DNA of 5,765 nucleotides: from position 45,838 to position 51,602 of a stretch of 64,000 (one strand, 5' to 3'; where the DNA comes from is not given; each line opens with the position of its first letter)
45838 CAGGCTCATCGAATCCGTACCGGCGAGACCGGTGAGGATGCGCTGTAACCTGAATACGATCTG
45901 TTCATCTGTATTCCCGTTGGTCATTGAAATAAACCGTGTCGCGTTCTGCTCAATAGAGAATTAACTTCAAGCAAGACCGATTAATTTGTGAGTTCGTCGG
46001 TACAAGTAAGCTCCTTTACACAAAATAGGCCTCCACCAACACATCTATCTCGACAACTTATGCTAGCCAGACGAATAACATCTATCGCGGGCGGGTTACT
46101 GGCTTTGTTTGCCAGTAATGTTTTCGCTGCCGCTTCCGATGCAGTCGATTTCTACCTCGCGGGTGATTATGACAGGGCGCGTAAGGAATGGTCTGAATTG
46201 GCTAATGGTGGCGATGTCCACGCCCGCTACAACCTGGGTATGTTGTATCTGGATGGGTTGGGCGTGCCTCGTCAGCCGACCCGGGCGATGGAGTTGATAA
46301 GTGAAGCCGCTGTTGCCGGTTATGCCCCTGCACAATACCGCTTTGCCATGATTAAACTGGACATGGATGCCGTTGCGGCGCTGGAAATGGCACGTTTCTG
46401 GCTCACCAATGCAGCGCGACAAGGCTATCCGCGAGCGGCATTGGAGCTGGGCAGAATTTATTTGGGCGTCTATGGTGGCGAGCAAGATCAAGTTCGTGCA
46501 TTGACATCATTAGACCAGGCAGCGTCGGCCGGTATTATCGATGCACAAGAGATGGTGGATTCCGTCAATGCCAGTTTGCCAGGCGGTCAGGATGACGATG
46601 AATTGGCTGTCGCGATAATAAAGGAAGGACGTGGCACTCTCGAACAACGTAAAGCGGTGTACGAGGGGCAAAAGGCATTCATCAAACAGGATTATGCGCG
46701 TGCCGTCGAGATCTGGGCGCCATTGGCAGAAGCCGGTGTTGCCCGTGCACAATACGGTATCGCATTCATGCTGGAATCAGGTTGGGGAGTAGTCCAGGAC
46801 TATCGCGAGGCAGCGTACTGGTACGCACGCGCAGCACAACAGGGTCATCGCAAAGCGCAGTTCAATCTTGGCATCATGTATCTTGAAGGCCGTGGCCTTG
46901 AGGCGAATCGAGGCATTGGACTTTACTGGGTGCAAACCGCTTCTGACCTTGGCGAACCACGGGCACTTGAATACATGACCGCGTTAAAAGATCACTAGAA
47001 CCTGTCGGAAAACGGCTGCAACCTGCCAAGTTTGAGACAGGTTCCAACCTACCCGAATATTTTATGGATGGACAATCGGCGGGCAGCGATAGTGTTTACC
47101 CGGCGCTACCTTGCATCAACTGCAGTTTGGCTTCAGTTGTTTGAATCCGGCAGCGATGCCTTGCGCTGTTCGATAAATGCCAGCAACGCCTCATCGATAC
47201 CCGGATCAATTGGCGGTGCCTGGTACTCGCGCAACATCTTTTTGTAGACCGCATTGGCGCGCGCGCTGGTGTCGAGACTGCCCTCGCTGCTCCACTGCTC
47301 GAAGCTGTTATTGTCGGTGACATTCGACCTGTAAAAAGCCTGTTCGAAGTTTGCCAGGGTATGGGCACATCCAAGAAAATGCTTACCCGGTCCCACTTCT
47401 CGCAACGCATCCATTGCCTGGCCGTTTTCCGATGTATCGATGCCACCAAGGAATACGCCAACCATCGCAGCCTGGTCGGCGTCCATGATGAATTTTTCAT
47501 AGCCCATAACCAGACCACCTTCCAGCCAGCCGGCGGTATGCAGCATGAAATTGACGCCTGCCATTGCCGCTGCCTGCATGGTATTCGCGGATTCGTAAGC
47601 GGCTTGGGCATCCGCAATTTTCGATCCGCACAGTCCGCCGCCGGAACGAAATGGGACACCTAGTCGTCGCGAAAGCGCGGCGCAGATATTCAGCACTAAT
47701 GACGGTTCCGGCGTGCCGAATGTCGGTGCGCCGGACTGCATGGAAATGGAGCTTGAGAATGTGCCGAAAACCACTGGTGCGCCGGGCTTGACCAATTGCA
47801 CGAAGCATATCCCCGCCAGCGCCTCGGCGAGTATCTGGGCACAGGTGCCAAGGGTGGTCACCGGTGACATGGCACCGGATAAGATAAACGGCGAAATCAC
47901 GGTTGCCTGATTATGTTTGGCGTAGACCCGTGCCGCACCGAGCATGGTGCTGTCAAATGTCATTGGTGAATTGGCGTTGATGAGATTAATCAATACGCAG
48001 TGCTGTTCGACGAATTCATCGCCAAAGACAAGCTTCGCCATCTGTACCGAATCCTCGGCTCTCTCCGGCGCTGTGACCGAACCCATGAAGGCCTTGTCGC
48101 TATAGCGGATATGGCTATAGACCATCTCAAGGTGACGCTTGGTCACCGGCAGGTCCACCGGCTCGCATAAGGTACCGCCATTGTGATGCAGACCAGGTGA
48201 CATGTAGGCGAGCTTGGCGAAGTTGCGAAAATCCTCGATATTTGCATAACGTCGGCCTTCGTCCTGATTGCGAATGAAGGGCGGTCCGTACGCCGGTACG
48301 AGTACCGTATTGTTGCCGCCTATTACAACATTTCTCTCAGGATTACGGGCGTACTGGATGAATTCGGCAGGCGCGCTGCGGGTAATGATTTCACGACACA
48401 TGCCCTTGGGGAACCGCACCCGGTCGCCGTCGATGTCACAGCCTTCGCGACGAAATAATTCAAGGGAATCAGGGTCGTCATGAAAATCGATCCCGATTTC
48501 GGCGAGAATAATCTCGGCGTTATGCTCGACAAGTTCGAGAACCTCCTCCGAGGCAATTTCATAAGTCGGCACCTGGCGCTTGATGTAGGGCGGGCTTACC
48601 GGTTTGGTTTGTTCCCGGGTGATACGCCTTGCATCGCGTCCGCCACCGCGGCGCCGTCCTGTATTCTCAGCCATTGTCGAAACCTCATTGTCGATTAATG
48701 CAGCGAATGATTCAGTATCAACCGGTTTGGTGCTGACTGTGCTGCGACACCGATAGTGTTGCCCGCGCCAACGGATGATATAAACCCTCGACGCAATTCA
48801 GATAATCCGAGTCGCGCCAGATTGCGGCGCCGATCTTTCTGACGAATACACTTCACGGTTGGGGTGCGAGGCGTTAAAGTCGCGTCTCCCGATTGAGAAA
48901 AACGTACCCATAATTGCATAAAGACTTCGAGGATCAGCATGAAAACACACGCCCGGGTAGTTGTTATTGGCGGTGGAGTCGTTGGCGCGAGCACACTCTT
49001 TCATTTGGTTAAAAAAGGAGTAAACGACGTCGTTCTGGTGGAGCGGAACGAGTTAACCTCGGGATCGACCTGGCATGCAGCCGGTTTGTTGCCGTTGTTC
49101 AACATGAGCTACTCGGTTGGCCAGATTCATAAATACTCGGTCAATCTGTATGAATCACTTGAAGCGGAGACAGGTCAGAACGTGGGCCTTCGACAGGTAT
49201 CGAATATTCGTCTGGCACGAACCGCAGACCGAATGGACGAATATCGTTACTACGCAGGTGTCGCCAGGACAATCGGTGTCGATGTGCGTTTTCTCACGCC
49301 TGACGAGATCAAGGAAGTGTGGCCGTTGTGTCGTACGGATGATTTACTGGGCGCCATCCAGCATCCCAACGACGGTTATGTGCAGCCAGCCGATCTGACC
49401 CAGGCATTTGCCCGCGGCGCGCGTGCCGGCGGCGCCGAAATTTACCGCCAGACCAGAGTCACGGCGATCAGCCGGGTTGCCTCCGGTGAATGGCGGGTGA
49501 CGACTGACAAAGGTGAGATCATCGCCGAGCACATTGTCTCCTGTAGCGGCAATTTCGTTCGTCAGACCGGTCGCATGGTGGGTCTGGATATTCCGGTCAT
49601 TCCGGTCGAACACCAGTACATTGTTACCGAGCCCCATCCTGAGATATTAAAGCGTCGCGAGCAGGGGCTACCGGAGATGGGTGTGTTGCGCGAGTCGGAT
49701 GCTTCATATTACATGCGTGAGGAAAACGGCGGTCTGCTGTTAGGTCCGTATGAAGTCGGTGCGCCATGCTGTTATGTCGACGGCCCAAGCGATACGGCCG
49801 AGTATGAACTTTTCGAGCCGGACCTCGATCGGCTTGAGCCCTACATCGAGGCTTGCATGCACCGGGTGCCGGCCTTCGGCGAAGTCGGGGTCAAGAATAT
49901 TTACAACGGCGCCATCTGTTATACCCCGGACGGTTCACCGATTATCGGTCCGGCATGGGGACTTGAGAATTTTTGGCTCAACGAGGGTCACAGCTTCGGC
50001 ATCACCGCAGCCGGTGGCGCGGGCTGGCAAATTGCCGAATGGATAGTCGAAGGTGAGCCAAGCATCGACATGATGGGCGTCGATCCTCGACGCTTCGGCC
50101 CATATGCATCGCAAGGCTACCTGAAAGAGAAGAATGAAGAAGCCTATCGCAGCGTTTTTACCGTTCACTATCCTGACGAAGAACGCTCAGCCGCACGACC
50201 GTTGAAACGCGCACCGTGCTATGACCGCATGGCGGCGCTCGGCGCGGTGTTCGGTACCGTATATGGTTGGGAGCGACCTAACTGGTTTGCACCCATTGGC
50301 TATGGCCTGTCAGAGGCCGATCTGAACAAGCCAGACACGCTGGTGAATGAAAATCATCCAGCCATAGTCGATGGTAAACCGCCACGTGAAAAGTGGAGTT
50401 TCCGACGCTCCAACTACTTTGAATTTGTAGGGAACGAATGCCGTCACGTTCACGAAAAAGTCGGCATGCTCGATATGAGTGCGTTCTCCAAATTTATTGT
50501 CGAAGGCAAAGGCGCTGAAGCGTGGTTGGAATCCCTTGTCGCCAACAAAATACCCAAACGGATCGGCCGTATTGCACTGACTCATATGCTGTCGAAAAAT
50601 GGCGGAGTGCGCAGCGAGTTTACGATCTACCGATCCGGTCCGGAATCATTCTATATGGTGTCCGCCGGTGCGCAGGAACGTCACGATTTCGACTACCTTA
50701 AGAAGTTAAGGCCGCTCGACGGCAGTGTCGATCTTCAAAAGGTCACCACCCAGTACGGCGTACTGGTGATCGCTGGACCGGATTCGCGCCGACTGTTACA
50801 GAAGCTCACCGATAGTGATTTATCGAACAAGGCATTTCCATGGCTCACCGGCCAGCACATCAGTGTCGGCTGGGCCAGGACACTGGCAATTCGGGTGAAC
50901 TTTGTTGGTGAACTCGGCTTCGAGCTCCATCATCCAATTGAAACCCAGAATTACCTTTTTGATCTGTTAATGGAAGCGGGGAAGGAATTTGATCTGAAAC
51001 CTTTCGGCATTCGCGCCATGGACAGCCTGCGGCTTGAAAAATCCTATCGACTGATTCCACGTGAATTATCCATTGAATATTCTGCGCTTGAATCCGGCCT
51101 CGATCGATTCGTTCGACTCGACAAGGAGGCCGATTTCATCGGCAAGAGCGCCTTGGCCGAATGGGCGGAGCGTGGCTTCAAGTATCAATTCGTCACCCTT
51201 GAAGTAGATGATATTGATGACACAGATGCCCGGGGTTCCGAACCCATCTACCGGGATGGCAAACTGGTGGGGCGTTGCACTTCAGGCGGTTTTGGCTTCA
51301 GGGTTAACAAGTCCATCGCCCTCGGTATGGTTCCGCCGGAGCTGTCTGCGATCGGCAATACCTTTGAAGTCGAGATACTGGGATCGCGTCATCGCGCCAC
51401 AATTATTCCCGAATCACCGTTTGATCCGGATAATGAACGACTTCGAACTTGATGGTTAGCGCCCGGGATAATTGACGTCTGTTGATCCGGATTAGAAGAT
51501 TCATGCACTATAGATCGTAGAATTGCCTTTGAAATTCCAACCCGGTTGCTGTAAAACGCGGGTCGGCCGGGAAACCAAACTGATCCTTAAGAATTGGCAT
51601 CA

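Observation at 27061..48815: Shared 21-bp-periodic box upstream of mttB1, mttB2 and the GcvT-family gene defines a putative regulon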

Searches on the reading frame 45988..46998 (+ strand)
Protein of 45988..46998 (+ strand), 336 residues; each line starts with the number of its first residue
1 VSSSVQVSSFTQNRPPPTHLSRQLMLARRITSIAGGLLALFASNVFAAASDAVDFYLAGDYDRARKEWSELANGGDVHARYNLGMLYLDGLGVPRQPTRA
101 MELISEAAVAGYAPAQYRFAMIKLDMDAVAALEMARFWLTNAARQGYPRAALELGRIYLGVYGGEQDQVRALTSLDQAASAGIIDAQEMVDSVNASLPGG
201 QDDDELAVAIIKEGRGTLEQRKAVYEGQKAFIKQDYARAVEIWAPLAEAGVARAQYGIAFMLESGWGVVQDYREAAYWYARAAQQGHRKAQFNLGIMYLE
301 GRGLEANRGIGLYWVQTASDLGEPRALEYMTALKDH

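Call 4: search_protein_families(library=pfam, proteins=[window:45988-46998:+])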
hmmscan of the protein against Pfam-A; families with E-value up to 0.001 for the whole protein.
window:45988-46998:+ (336 aa): 2 families
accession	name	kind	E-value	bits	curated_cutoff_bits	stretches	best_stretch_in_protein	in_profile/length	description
PF08238.18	Sel1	-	6.9e-26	90.2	30.7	3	252-287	1-36/36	Sel1 repeat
PF23310.1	TPR_27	-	0.00014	21.9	27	0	280-309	53-84/110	Plant tetratrico peptide repeats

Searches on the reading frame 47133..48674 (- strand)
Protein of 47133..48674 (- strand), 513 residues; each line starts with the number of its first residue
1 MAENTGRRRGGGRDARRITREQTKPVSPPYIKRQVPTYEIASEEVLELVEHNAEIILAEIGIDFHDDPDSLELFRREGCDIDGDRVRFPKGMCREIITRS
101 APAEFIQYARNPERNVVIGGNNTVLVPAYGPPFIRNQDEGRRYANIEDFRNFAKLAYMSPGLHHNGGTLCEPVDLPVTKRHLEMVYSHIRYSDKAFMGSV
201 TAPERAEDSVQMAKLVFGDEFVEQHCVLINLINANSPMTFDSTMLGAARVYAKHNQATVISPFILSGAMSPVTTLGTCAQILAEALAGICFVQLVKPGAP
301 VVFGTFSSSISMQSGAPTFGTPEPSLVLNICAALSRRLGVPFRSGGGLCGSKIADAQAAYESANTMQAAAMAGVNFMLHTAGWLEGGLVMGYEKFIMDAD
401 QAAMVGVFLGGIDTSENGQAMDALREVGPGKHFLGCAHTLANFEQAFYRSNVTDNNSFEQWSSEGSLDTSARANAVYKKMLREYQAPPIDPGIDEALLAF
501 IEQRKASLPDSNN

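Call 4: search_protein_families(library=pfam, proteins=[window:47133-48674:-])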
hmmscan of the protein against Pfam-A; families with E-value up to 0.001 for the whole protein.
window:47133-48674:- (513 aa): 1 family
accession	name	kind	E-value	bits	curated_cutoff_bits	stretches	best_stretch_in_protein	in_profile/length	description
PF06253.16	MTTB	-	1.8e-222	739.2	25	1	9-509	1-500/500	Trimethylamine methyltransferase (MTTB)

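Call 63: search_protein_families(library=ncbifam, proteins=[window:47133-48674:-], max_evalue=1e-10)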
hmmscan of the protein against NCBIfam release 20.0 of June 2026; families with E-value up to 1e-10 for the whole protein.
window:47133-48674:- (513 aa): 1 family
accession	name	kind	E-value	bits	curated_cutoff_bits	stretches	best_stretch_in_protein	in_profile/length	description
TIGR02369.2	trimeth_pyl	equivalog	5e-77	259.4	525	1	40-503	5-467/469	[trimethylamine--corrinoid protein] Co-methyltransferase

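Call 64: search_solved_structures(query=window:47133-48674:-, max_evalue=0.00001)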
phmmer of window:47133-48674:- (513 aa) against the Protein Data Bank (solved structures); distinct sequences matched with E-value up to 0.00001: 5.
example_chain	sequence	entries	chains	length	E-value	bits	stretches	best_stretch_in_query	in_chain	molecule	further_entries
4yyc_A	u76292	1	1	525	4.8e-222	741.1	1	2-511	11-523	Putative trimethylamine methyltransferase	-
2qne_A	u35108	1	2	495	2.4e-130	438.7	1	30-505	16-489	Putative methyltransferase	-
9yce_A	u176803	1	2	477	6.2e-130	437.3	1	35-505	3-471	Glycine betaine methyltransferase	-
7xcl_A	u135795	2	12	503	1e-36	129.8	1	46-503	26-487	Trimethylamine methyltransferase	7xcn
7xcm_A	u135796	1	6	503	1.4e-36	129.4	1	46-503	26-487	Trimethylamine methyltransferase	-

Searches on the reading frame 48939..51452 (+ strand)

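Call 4: search_protein_families(library=pfam, proteins=[window:48939-51452:+])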
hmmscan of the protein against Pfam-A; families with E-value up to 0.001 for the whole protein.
window:48939-51452:+ (837 aa): 6 families
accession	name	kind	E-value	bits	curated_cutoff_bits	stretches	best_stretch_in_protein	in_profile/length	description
PF01266.30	DAO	-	1.1e-72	246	27.9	1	6-368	1-353/353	FAD dependent oxidoreductase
PF01571.26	GCV_T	-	5.7e-70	235.9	25.6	1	427-723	1-254/255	Aminomethyltransferase folate-binding domain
PF08669.17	GCV_T_C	-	3.1e-22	78.7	25.9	1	750-829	2-80/80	Glycine cleavage T-protein C-terminal barrel domain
PF16350.10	FAO_M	-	3.2e-18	66.1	27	1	371-424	1-55/56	FAD dependent oxidoreductase central domain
PF13454.12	NAD_binding_9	-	4.4e-06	27.2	21.8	0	8-49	1-45/155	FAD-NAD(P)-binding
PF13738.12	Pyr_redox_3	-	0.00031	20.5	30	0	166-207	96-136/305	Pyridine nucleotide-disulphide oxidoreductase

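Call 63: search_protein_families(library=ncbifam, proteins=[window:48939-51452:+], max_evalue=1e-10)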
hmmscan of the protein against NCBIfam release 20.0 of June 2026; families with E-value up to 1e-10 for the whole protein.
window:48939-51452:+ (837 aa): 16 families
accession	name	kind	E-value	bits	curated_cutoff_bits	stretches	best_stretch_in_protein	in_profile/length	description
NF001567.0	PRK00389.1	subfamily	4e-53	180.6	300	1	498-824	35-349/359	glycine cleavage system aminomethyltransferase GcvT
TIGR01372.1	soxA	subfamily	3.9e-46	157.3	1164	1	495-836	644-995/996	sarcosine oxidase subunit alpha family protein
TIGR00528.1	gcvT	equivalog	3.8e-41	141.2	235.85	1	499-816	34-348/362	glycine cleavage system aminomethyltransferase GcvT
NF053776.1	TmaoDeMthMsil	equivalog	1.9e-35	122.6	1100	1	504-836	425-762/763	trimethylamine N-oxide demethylase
NF010093.0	PRK13579.1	equivalog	1.3e-32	113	459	1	499-830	43-365/371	glycine cleavage system aminomethyltransferase GcvT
TIGR01373.1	soxB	subfamily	1.4e-29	103.1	529.45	1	2-375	28-388/407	sarcosine oxidase subunit beta family protein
TIGR02352.1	thiamin_ThiO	equivalog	3.1e-29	102.2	250.8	1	7-228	1-223/351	glycine oxidase ThiO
NF001933.0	PRK00711.1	subfamily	6.2e-27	94.7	383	1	62-230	110-279/429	D-amino acid dehydrogenase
NF008425.0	PRK11259.1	equivalog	2.8e-21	75.9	257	1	2-386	2-375/377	N-methyl-L-tryptophan oxidase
NF009133.0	PRK12486.1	equivalog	1.4e-17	63.7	410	1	493-819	40-360/369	dimethylsulfoniopropionate demethylase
TIGR03364.1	HpnW_proposed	hypoth_equivalog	1.9e-16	60.1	285.1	1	6-205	2-195/365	TIGR03364 family FAD-dependent oxidoreductase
NF050086.1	pipecolate_AmaA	exception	3.5e-15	55.6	600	0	85-207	119-237/425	L-pipecolate oxidase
TIGR01377.1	soxA_mon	subfamily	2.1e-12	46.5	479.65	1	7-386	3-375/381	amino oxidase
TIGR03377.1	glycerol3P_GlpA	equivalog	2.3e-11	43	552.8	1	7-228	2-225/530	anaerobic glycerol-3-phosphate dehydrogenase subunit GlpA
NF008726.1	PRK11728.1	equivalog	3.1e-11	42.7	299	1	6-230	2-227/389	L-2-hydroxyglutarate oxidase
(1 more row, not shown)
